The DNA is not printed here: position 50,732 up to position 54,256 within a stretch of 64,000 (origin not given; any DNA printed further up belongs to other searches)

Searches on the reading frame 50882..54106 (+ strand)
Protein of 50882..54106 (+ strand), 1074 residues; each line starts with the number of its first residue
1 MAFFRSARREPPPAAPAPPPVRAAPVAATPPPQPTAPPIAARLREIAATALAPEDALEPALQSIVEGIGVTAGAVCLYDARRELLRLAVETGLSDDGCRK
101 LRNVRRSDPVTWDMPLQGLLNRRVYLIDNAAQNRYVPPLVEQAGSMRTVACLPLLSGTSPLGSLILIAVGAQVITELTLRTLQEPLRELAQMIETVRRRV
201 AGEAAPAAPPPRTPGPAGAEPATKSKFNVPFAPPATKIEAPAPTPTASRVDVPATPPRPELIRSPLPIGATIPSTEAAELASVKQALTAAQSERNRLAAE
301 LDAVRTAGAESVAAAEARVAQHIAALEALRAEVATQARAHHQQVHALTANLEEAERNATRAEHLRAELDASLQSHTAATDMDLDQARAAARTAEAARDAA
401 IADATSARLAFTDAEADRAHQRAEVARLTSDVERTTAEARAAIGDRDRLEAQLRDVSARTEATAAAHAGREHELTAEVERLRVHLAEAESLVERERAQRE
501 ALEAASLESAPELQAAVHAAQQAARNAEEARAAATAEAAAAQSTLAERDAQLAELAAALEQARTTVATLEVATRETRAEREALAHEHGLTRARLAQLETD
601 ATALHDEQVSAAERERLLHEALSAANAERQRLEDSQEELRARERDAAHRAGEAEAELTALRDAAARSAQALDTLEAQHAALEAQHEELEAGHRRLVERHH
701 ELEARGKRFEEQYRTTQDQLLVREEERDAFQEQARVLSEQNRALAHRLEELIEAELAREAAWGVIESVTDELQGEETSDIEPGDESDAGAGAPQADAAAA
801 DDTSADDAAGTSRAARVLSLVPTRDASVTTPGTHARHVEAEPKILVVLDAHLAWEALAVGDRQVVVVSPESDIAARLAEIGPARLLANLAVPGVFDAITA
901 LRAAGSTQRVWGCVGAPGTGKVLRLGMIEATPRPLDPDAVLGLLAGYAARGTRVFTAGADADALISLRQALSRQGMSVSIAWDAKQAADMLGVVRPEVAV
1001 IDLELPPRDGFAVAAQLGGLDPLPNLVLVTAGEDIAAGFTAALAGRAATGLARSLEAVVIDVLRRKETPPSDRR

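Call 23: search_protein_families(library=pfam, proteins=[window:50882-54106:+], max_evalue=0.001)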
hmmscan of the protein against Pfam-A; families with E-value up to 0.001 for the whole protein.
window:50882-54106:+ (1074 aa): 1 family
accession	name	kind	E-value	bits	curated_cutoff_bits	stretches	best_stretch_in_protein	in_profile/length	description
PF00072.30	Response_reg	-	9.4e-08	32.6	30.2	1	961-1041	8-88/111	Response regulator receiver domain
